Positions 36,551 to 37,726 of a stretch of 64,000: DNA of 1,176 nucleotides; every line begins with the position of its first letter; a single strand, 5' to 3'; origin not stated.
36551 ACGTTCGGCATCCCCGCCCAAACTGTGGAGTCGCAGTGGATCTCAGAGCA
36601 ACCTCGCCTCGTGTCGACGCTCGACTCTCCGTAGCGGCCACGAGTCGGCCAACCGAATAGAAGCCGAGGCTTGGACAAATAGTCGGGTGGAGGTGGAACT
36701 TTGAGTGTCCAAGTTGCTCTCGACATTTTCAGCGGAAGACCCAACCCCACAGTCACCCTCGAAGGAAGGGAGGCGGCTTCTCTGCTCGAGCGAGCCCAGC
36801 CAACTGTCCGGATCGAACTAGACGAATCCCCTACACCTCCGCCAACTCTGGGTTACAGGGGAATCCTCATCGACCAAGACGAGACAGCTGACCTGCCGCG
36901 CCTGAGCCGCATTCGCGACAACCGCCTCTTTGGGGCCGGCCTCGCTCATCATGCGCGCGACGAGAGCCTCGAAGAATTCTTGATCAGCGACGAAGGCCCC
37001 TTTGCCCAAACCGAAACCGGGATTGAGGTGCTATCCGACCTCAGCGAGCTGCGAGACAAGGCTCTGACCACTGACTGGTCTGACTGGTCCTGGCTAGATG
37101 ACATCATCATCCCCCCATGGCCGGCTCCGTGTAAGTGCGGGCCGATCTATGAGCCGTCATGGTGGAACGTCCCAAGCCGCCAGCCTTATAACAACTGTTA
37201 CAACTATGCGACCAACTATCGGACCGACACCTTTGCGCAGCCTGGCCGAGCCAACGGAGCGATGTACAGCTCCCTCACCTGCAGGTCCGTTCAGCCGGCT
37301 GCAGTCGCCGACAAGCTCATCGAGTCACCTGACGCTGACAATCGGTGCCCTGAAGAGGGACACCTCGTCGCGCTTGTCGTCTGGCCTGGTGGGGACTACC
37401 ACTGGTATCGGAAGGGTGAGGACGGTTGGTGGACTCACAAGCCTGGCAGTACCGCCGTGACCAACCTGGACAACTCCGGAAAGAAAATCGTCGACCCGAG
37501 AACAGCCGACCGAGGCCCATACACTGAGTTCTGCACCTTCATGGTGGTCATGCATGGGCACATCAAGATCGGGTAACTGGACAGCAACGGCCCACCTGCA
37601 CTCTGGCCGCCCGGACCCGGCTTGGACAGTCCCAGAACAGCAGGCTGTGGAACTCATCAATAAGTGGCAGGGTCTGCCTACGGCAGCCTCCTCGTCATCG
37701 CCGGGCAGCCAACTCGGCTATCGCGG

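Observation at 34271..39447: Shared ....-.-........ promoter-like motif links four genes around an ECF sigma/anti-sigma pair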

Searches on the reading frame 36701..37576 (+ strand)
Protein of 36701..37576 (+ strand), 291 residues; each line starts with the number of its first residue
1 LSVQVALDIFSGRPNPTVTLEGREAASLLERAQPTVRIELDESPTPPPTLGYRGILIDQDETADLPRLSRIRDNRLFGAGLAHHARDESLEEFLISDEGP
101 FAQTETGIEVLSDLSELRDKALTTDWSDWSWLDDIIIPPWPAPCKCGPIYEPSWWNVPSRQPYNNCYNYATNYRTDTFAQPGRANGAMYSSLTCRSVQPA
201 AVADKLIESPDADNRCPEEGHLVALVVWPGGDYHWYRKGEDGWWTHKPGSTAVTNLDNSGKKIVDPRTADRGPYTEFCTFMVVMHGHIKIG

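Call 8: search_protein_families(library=pfam, proteins=[window:36701-37576:+], max_evalue=0.01)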
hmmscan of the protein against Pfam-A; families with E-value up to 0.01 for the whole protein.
window:36701-37576:+ (291 aa): 0 families

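Call 13: find_encoding_contigs(protein=window:36701-37576:+, flank=10000, max_places=10)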
Protein window:36701-37576:+ (291 aa): 1 contig read that carries it; 1 place shown.
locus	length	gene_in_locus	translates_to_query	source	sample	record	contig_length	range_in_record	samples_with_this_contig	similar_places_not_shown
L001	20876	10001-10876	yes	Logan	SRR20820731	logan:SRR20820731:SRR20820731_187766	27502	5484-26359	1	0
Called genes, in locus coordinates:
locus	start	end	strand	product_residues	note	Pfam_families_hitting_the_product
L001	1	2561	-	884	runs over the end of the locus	PF00361:Proton_antipo_M, PF13244:MbhD, PF20501:MbhE, PF04039:MnhB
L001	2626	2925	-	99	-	PF12802:MarR_2 (weak), PF13412:HTH_24 (weak)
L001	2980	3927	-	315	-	PF00582:Usp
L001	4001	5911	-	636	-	PF00999:Na_H_Exchanger, PF02254:TrkA_N (weak), PF02080:TrkA_C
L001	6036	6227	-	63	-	-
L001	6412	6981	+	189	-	PF02632:BioY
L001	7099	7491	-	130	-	PF01382:Avidin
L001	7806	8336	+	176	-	-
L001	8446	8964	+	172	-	PF04542:Sigma70_r2, PF08281:Sigma70_r4_2, PF04545:Sigma70_r4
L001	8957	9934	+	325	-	-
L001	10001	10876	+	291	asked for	-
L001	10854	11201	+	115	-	-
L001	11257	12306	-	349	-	-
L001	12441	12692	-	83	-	PF13031:DUF3892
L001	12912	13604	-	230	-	PF00440:TetR_N, PF02909:TetR_C_1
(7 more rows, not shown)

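Call 45: search_protein_families(library=ncbifam, proteins=[window:36701-37576:+], max_evalue=0.01)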
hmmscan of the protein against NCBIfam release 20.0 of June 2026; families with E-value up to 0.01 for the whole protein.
window:36701-37576:+ (291 aa): 0 families

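Call 61: search_protein_families(library=pfam, proteins=[window:36701-37576:+], max_evalue=5)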
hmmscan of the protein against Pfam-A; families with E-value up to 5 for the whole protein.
window:36701-37576:+ (291 aa): 0 families

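Call 62: search_solved_structures(query=window:36701-37576:+, max_evalue=5)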
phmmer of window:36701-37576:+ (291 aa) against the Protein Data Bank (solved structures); distinct sequences matched with E-value up to 5: 12.
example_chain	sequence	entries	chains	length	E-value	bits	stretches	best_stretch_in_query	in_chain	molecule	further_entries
1z0n_A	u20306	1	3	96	0.077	15.3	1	219-265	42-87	5'-AMP-activated protein kinase, beta-1 subunit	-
1z0m_A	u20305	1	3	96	0.086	15.2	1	219-265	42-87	5'-AMP-activated protein kinase, beta-1 subunit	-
1ujr_A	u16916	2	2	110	0.1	14.9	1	230-262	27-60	hypothetical protein AK012080 | E3 ubiquitin-protein ligase RNF146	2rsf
3v3l_A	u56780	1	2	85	0.14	14.4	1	230-262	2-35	E3 ubiquitin-protein ligase RNF146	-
4qpl_A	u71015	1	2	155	0.15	14.3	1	229-262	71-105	E3 ubiquitin-protein ligase RNF146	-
4yef_A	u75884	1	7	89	0.18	14.1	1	219-256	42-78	5'-AMP-activated protein kinase subunit beta-1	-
4qfg_B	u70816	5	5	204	0.29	13.4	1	218-269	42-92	5'-AMP-activated protein kinase subunit beta-1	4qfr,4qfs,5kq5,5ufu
6e4t_B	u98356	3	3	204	0.37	13.1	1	219-269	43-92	5'-AMP-activated protein kinase subunit beta-1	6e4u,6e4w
6c9f_B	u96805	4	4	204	0.41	13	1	219-269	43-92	5'-AMP-activated protein kinase subunit beta-1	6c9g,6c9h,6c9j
5t5t_B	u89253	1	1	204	0.41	12.9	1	219-269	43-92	5'-AMP-activated protein kinase subunit beta-1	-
4zhx_B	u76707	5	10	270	0.75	12.1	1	220-268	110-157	5'-AMP-activated protein kinase subunit beta-1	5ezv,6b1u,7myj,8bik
4cfe_B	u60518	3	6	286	0.84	11.9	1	220-268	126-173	5'-AMP-ACTIVATED PROTEIN KINASE SUBUNIT BETA-1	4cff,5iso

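Call 64: find_homologous_proteins(query=window:36701-37573:+, max_evalue=0.001)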
Query window:36701-37573:+ (291 aa): 3035 proteins with E <= 0.001 among 3716 candidates; the best 120 are listed.
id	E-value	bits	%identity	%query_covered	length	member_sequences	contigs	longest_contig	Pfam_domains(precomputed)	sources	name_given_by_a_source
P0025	1.5e-203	693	100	100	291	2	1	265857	-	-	-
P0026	9.4e-133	460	65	100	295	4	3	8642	-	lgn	-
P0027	4.8e-130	451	65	100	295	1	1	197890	-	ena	-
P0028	7.7e-129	447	63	100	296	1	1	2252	-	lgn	-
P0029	1.7e-127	443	65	100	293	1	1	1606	-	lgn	-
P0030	4.5e-127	442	64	100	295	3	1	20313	-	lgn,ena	-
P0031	1.0e-124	434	61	100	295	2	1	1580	-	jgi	jgi:hypothetical protein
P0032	1.0e-124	434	62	100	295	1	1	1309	-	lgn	-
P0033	2.2e-124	433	64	100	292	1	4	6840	-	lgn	-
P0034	2.6e-124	433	62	100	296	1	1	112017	-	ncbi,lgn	-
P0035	2.5e-122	426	63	100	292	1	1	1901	-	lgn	-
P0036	1.0e-118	414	61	100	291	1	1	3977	-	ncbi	-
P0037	7.7e-117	408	59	100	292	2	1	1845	-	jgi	jgi:hypothetical protein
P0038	1.6e-116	407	62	100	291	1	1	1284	-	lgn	-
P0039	2.9e-116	406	59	100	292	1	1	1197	-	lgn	-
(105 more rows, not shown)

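Call 72: predict_structure(alignment_id=A5)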
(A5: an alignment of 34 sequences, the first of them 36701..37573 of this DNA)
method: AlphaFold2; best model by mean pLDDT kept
length: 291 residues; sequences in the alignment: 34
mean_pLDDT: 65.8   pTM: 0.47
mean pLDDT of the five models: 65.8, 63.3, 61.7, 60.5, 60.3
residues with pLDDT >= 90: 66; 70-90: 85; 50-70: 41; < 50: 99
segments of 3 or more residues with pLDDT < 50: 135-219, 284-291
pLDDT, mean of each block of 10 residues (from residue 1): 91 84 95 90 55 90 85 89 94 93 83 85 63 45 29 30 28 32 36 42 43 42 67 70 72 79 81 69 48 40
secondary structure, 60 per line:
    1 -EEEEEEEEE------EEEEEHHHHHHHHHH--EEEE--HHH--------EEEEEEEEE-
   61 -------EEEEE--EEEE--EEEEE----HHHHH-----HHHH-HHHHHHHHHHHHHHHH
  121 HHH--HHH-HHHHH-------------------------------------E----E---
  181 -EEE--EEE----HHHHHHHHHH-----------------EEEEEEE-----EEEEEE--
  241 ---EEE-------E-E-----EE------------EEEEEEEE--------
elements in order: E2-10 E17-21 H22-31 E34-37 E51-59 E68-72 E75-78 E81-85 H90-94 H100-103 H105-123 H130-134 E182-184 E187-189 H194-203 E221-227 E233-238 E244-246 E276-283

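Call 77: fold_search(model_id=the predicted structure, library=pdb)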
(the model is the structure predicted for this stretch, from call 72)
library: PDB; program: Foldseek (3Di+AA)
matches with E <= 10: 169; with E <= 0.001: 0
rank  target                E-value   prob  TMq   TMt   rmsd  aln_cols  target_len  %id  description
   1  6nii_B                8.8e-01  0.16  0.13  0.19   7.2        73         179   11  Crystal structure of RavD (residues 1-200) from Legionella pneumophila (strain Corby) (released 2019-05-22)
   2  1vzy_B                2.2e+00  0.10  0.10  0.10   8.3        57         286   14  Crystal structure of the Bacillus subtilis HSP33 (released 2004-10-06)
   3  9n59_A                2.2e+00  0.06  0.11  0.06  12.9        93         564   15  CryoEM structure of the Azotobacter vinelandii flagellar filament (released 2025-07-16)
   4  9f0y_H                2.2e+00  0.05  0.10  0.06   9.5        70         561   10  CryoEM structure of the F plasmid relaxosome with TraI in its TE mode, derived from the ss-27_+8ds+9_+143-R Locally-re (released 2025-06-04)
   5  1ri6                  2.3e+00  0.10  0.09  0.08   4.4        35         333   17  Structure of a putative isomerase from E. coli (released 2003-11-25)
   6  7ouf_A                2.4e+00  0.08  0.11  0.12   9.6        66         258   17  Structure of the STLV intasome:B56 complex bound to the strand-transfer inhibitor XZ450 (released 2021-08-18)
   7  1hl6_B                2.4e+00  0.07  0.07  0.13   7.0        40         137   18  A novel mode of RBD-protein recognition in the Y14-mago complex (released 2003-05-08)
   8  9f10_H                2.5e+00  0.04  0.10  0.06   9.5        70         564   10  CryoEM structure of the F plasmid relaxosome with TraI in its TE mode, without accessory protein TraM. Derived from th (released 2025-06-04)
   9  4pn0_A                2.5e+00  0.04  0.10  0.11  13.9       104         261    9  Structure of S. pombe Pct1 RNA triphosphatase (released 2014-11-12)
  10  6nau_A                2.7e+00  0.09  0.09  0.08   4.5        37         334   16  1.55 Angstrom Resolution Crystal Structure of 6-phosphogluconolactonase from Klebsiella pneumoniae (released 2018-12-19)
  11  9fn4_A                2.7e+00  0.06  0.09  0.11  10.8        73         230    8  DUBS Parachlamydia sp. PcJOS (released 2025-04-23)
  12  6rja_C                2.7e+00  0.02  0.11  0.05  15.4       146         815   14  Cryo-EM structure of St1Cas9-sgRNA-tDNA20-AcrIIA6 dimeric assembly. (released 2019-10-02)
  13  2r1d_I                3.0e+00  0.06  0.09  0.16   8.1        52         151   23  Crystal structure of rat neurexin 1beta in the Ca2+ containing form (released 2008-04-01)
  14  2x1g_B                3.2e+00  0.08  0.10  0.17   7.7        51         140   16  Crystal structure of Importin13 - Mago-Y14 complex (released 2010-02-16)
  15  8adc_B                3.2e+00  0.04  0.11  0.14  13.1       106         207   12  Viral tegument-like DUBs (released 2023-02-15)
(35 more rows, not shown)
